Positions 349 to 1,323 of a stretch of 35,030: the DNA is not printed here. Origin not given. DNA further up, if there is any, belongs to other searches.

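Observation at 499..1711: Panacea (DUF4065)-like gene coupled to a coiled-coil/3-TM membrane protein beyond the lysis cassette: candidate PanA-PanT-type toxin-antitoxin or abortive-infection module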

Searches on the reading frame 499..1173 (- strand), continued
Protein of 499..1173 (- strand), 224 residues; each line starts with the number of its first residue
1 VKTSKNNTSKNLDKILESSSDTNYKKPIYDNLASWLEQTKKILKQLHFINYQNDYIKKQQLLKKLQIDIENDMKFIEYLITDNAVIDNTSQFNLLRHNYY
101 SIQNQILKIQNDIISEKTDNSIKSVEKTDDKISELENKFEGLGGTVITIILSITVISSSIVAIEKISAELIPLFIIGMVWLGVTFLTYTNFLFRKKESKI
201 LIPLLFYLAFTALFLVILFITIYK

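Call 49: find_encoding_contigs(protein=P0131, flank=4000, max_places=4)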
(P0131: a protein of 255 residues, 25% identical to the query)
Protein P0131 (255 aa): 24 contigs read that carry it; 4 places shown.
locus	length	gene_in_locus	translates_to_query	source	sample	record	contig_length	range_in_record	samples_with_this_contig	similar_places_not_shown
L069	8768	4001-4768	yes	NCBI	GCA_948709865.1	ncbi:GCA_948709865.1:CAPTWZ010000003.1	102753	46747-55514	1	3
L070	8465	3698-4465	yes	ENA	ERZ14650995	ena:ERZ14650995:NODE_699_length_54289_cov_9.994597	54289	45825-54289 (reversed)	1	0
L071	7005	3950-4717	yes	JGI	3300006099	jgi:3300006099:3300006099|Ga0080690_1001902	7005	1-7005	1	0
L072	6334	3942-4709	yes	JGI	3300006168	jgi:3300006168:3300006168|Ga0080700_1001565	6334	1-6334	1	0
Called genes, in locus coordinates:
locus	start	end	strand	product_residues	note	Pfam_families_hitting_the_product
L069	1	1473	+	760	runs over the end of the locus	-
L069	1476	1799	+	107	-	-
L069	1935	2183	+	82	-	-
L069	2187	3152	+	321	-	PF01510:Amidase_2, PF08230:CW_7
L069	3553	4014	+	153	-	PF13274:SocA_Panacea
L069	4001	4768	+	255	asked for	-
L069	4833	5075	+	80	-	PF12844:HTH_19 (weak), PF01381:HTH_3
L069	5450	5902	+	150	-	-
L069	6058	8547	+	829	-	PF00005:ABC_tran, PF02687:FtsX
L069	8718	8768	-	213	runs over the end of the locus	PF08769:Spo0A_C (weak)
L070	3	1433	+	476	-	?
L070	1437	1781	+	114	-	PF05105:Phage_holin_4_1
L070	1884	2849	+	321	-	PF01510:Amidase_2, PF08230:CW_7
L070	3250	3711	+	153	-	PF13274:SocA_Panacea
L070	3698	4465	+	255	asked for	-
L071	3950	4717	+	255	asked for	-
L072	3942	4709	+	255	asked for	-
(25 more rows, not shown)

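Call 50: search_dna_similar(query=window:499-1173:-, collection=phages, mode=protein, max_evalue=1, max_rows=30)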
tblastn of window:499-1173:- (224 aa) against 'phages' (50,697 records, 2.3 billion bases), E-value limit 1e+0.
No match.

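Call 56: search_dna_similar(query=P0131, collection=phages, mode=protein, max_evalue=0.1, max_rows=30)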
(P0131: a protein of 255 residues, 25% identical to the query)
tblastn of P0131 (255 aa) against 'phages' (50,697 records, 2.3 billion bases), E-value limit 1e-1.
No match.
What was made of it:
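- Tried and rejected: Relative P0131 against phages also found none (call 56).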

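Call 60: search_protein_families(library=ncbifam, proteins=[window:499-1173:-, P0131, P0029], max_evalue=1)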
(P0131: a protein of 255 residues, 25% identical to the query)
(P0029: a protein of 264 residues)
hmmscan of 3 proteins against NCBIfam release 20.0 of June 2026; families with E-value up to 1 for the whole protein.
window:499-1173:- (224 aa): 2 families
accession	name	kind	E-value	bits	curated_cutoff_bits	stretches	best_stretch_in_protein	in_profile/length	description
NF008485.2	PRK11388.1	equivalog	0.00077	17.9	551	1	33-132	246-341/643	dihydroxyacetone kinase operon transcriptional regulator DhaR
NF002223.0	PRK01117.1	equivalog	0.085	11.6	402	1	9-68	351-410/430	adenylosuccinate synthase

P0131 (255 aa): 5 families
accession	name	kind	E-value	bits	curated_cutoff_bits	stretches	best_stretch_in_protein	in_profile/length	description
NF045951.1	MAG0110_fam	subfamily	0.0043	16.3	98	1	135-241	3-113/237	MAG0110 family membrane protein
NF043039.1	HgcAB_like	equivalog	0.0075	15.9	285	1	130-227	136-234/350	HgcAB-like fusion protein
TIGR04211.1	SH3_and_anchor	equivalog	0.025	14.2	65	1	101-161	124-183/198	TIGR04211 family SH3 domain-containing protein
NF046005.2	near_gluc_PtsG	equivalog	0.041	14.2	45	1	209-247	8-46/85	MPN207a family PTS transporter accessory protein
NF042932.1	BlpZ_fam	equivalog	0.12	12.7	50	1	173-236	16-79/82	immunity protein BlpZ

P0029 (264 aa): 2 families
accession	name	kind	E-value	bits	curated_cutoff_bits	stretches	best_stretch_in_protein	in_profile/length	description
NF052507.1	BA5345_fam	subfamily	0.013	15.6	40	1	134-209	94-164/181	BA5345 family protein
NF001248.0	PRK00218.1-4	equivalog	0.48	10.2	225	1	108-168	83-143/207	high frequency lysogenization protein HflD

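Call 61: search_protein_families(library=pfam, alignment_id=A4, max_evalue=0.01)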
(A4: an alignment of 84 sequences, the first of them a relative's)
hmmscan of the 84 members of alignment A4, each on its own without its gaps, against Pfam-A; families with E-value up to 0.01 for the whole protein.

A. member 1, P0001 (224 aa): 1 family
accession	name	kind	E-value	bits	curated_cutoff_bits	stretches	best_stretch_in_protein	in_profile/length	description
PF11700.14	ATG22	-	0.0044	16.2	24.1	1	93-191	153-252/482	Vacuole effluxer Atg22 like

B. families by the number of members that match (of 84 scanned): 93 families (the first 25 are shown)
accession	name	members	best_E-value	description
PF14235.11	DUF4337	5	0.00038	Domain of unknown function (DUF4337)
PF04018.18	VCA0040-like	4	0.0021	Undecaprenyl phosphate translocase-like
PF07690.21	MFS_1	3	0.00035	Major Facilitator Superfamily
PF16311.10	TMEM100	3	0.00079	Transmembrane protein 100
PF07331.16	TctB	3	0.00093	Tripartite tricarboxylate transporter TctB family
PF10779.14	XhlA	2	7.7e-08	Haemolysin XhlA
PF14264.12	Glucos_trans_II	2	0.00012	Glucosyl transferase GtrII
PF01105.29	EMP24_GP25L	2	0.00076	emp24/gp25L/p24 family/GOLD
PF02322.20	Cyt_bd_oxida_II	2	0.0008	Cytochrome bd terminal oxidase subunit II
PF06570.16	DUF1129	2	0.00083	Protein of unknown function (DUF1129)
PF12679.13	ABC2_membrane_2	2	0.00086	ABC-2 family transporter protein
PF13301.11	DUF4079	2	0.0018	Protein of unknown function (DUF4079)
PF23605.1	FKS1_dom2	2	0.0019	1,3-beta-glucan synthase component FKS1, second domain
PF09586.16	YfhO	2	0.0046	Bacterial membrane protein YfhO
PF06008.19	Laminin_I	2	0.0056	Laminin Domain I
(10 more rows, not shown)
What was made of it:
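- Two of 84 family members give hits to PF10779 XhlA, best E=7.7e-8 (call 61).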

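Call 68: search_solved_structures(query=A2, max_evalue=1)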
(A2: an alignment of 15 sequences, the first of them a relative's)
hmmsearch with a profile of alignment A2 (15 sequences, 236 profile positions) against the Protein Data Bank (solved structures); distinct sequences matched with E-value up to 1: 3.
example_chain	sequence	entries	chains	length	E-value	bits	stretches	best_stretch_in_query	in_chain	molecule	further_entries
5kb2_A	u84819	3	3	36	0.74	12.4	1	120-150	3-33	Zn(II)(H2O)(GRAND Coil Ser-L12AL16C)3- | Hg(II)(GRAND CoilSerL12AL16C)3- | Pb(II)(GRAND CoilSerL12AL16C)3-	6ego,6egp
2pnv_A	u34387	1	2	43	0.82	12.2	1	120-152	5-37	Small conductance calcium-activated potassium channel protein 2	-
7edr_C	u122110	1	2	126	0.88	12.1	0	76-149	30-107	Moesin/ezrin/radixin homolog 2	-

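Call 69: find_related_loci(query=A2, collection=viral_contigs, flank=2500)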
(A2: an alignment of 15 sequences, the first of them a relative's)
Query A2 (224 aa) in viral_contigs; peptide patterns used: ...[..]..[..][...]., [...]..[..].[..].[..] (x = any residue, [..] = any of these).
49 stretches matched a pattern; 2 encode a relative of the query (tblastn E <= 1e-3); 2 distinct loci.
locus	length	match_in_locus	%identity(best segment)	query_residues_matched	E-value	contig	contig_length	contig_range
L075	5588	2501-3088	41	1-195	1e-45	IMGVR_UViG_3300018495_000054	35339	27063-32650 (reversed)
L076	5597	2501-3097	37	24-221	5e-29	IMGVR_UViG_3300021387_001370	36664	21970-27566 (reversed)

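Call 70: list_cluster_members(proteins=[P0021, P0022, P0023, P0024, P0025, P0026, P0027, P0028, P0029, P0031])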
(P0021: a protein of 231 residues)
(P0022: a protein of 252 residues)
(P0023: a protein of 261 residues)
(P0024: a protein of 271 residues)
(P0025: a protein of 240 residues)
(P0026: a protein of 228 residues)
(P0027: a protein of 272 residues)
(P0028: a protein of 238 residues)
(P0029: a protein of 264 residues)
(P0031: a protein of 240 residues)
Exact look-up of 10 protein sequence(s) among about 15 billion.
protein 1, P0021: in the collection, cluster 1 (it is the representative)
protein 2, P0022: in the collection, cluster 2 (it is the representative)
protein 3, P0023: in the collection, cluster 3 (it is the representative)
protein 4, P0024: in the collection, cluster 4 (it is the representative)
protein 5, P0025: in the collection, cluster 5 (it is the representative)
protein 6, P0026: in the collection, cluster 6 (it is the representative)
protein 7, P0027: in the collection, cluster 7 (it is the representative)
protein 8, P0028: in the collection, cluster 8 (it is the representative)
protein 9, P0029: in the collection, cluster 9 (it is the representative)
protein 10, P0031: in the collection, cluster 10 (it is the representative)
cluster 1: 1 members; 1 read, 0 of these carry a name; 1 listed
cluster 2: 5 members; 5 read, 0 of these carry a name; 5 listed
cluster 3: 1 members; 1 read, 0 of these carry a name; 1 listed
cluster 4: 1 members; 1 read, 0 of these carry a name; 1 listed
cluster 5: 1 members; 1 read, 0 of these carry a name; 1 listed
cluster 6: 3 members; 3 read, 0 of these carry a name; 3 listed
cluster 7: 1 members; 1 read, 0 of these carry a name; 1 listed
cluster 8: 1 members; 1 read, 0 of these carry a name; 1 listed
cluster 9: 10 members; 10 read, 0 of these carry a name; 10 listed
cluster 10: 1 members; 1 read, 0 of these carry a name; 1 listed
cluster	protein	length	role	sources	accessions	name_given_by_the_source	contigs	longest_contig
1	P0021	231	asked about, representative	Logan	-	-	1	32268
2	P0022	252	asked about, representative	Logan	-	-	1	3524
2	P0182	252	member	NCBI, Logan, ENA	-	-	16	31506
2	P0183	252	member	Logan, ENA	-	-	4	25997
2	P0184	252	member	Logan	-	-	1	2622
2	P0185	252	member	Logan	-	-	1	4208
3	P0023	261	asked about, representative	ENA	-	-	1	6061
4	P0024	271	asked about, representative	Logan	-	-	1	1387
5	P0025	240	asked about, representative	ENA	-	-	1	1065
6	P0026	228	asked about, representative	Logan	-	-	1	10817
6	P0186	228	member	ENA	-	-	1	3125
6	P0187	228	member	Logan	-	-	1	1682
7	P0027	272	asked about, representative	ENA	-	-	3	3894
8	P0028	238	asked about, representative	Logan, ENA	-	-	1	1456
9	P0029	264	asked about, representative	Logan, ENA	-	-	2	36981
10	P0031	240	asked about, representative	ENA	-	-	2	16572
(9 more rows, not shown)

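Call 71: search_dna_similar(query=L069:3553-4011:+, collection=phages, mode=protein, max_evalue=1e-8, max_rows=40)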
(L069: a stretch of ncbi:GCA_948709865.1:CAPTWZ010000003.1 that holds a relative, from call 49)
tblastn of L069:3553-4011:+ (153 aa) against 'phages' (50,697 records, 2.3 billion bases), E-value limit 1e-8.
Records with a match: 47; places in all: 47; records where one place covers at least 80% of the query: 22.
Best place of each record, by identity: <60% 47.
By first word of the organism name: Stx2a-converting 19; Escherichia 7; Paenibacillus 6; Burkholderia 6; Salmonella 2; Stx2-converting 2; bajarodcaudo 1; Latilactobacillus 1; Flavonifractor 1; Megaira 1; and 1 more.
By host as written in the record: - 22; Paenibacillus larvae 4; Salmonella serovar Haardt 2; Paenibacillus larvae 2006 2; Escherichia coli O145 2; Peromyscus fraterculus 1; Latilactobacillus curvatus TMW 1.706 1; Escherichia coli strain O174:H21 isolate 1720a 1; and 12 more.
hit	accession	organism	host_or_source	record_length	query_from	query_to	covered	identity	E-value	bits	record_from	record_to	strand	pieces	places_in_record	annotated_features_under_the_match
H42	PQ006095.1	bajarodcaudo virus 4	Peromyscus fraterculus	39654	1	147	96%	43.5%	3e-33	128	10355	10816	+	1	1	hypothetical protein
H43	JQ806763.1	Salmonella phage vB_SemP_Emek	Salmonella serovar Haardt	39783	12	151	92%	31.2%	3e-12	69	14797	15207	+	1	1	hypothetical protein (x2)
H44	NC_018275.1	Salmonella phage vB_SemP_Emek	Salmonella serovar Haardt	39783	12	151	92%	31.2%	3e-12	69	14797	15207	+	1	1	DUF4065 domain-containing protein | hypothetical protein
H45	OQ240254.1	Latilactobacillus phage TMW 1.706 P2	Latilactobacillus curvatus TMW 1.706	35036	25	151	83%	32.8%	3e-11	66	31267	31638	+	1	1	Cro/CI family transcriptional regulator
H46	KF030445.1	Escherichia phage 1720a-02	Escherichia coli strain O174:H21 ...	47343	8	153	95%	28.4%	3e-16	80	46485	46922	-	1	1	none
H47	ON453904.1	Flavonifractor phage Chenonceau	Flavonifractor plautii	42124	5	145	92%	28.6%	2e-9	61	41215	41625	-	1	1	hypothetical protein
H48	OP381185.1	Megaira polyxenophila phage MAnkyphage_25.80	Candidatus Megaira polyxenophila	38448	12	132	79%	33.1%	2e-11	66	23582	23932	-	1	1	DUF4065 domain-containing protein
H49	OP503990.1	Paenibacillus phage Dash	Paenibacillus larvae 2006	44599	23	153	86%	30.4%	4e-9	59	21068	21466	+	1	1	hypothetical protein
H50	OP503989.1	Paenibacillus phage Callan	Paenibacillus larvae 2006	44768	23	153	86%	30.4%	4e-9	59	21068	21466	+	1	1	hypothetical protein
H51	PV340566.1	Escherichia phage PhiR47_1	Escherichia coli ECOR13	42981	15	153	91%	28.4%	4e-18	85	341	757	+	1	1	PanA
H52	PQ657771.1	Escherichia phage EC.P3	Escherichia coli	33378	12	151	92%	27.7%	4e-10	62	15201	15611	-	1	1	hypothetical protein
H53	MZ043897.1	Escherichia phage E212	Escherichia coli K88 cvcc83902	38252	12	151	92%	27.7%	4e-10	62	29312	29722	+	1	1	hypothetical protein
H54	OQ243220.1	Escherichia phage phiSTEC1575-Stx2k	Escherichia coli STEC1575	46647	15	153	91%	26.9%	4e-17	82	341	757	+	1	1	DUF4065 domain-containing protein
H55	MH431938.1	Paenibacillus phage C7Cdelta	Paenibacillus larvae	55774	23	153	86%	28.3%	9e-9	59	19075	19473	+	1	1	hypothetical protein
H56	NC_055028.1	Paenibacillus phage C7Cdelta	Paenibacillus larvae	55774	23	153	86%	28.3%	9e-9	59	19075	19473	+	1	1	DUF4065 domain-containing protein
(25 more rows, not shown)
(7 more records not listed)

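Call 72: get_annotated_region(hit=H47, flank=2000)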
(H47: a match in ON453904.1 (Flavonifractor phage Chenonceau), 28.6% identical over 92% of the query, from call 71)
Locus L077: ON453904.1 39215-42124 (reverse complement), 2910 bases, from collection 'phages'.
description: Flavonifractor phage Chenonceau, complete genome.
organism: Flavonifractor phage Chenonceau (NCBI taxid 2951976)
taxonomy: Viruses
host: Flavonifractor plautii; source: feces; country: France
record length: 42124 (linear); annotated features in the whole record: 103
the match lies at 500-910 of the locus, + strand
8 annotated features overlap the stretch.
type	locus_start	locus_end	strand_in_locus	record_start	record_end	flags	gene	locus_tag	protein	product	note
CDS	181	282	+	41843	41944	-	-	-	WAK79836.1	hypothetical protein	rasttk_feature_creation_tool=/opt/patric-common/ runtime/bin/phanotate version 1.5.0; ...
CDS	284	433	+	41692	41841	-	-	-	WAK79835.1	hypothetical protein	rasttk_feature_creation_tool=/opt/patric-common/ runtime/bin/phanotate version 1.5.0; ...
CDS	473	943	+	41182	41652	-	-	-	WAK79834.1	hypothetical protein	rasttk_feature_creation_tool=/opt/patric-common/ runtime/bin/phanotate version 1.5.0; ...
CDS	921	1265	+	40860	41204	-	-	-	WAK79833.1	hypothetical protein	rasttk_feature_creation_tool=/opt/patric-common/ runtime/bin/phanotate version 1.5.0; ...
CDS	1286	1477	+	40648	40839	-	-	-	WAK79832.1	hypothetical protein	rasttk_feature_creation_tool=/opt/patric-common/ runtime/bin/phanotate version 1.5.0; ...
CDS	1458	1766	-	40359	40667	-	-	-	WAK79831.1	hemolysin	rasttk_feature_creation_tool=/opt/patric-common/ runtime/bin/phanotate version 1.5.0; HHpred against PHROGS v3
CDS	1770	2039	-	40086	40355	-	-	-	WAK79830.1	holin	rasttk_feature_creation_tool=/opt/patric-common/ runtime/bin/phanotate version 1.5.0; ...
CDS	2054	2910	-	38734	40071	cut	-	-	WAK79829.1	endolysin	rasttk_feature_creation_tool=/opt/patric-common/ runtime/bin/phanotate version 1.5.0; HHpred against PHROGS v3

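Call 81: find_encoding_contigs(protein=P0135, flank=3000, max_places=2)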
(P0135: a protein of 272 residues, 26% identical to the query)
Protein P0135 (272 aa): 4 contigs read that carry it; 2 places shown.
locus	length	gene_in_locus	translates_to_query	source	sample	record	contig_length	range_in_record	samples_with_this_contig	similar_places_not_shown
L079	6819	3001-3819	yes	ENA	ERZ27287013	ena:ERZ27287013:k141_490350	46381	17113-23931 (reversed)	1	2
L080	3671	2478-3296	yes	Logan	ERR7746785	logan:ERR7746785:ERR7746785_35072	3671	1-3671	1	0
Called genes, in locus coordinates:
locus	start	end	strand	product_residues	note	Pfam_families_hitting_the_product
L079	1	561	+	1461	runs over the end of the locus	PF13482:RNase_H_2 (faint), PF01336:tRNA_anti-codon (faint), PF02811:PHP, PF00929:RNase_T, PF07733:DNA_pol3_alpha, PF17657:DNA_pol3_finger, PF14579:HHH_6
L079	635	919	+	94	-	PF06961:DUF1294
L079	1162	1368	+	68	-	PF16938:Phage_holin_Dp1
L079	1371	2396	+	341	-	PF01183:Glyco_hydro_25, PF08924:Rv2525c_GlyHyd-like (weak)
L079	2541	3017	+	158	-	PF13274:SocA_Panacea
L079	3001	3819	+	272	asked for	-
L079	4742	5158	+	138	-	-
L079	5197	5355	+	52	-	-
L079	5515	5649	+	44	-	-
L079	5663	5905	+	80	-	PF02534:T4SS-DNA_transf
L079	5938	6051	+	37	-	PF12696:TraG-D_C (weak)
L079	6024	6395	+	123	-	PF02534:T4SS-DNA_transf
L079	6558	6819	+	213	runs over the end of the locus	PF00575:S1 (faint)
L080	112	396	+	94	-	PF06961:DUF1294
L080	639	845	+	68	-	PF16938:Phage_holin_Dp1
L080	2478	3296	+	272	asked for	-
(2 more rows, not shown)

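Call 82: find_encoding_contigs(protein=P0157, flank=3000, max_places=2)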
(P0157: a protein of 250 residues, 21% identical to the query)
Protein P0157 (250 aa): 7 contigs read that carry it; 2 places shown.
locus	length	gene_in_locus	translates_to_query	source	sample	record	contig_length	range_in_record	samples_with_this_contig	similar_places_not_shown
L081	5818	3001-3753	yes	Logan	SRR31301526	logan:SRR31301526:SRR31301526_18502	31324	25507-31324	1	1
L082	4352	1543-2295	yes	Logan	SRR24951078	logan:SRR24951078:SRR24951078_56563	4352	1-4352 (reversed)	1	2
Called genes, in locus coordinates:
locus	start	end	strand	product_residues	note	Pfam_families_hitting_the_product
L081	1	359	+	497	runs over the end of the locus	-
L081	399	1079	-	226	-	-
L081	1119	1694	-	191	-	-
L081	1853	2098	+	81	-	-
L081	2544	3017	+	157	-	PF13274:SocA_Panacea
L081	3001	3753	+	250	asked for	-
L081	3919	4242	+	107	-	-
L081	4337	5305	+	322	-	PF02899:Phage_int_SAM_1, PF00589:Phage_integrase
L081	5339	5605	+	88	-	-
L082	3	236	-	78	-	?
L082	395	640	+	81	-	-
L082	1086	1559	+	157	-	PF13274:SocA_Panacea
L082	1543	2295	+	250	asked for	-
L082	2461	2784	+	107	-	-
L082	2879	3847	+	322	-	PF02899:Phage_int_SAM_1, PF00589:Phage_integrase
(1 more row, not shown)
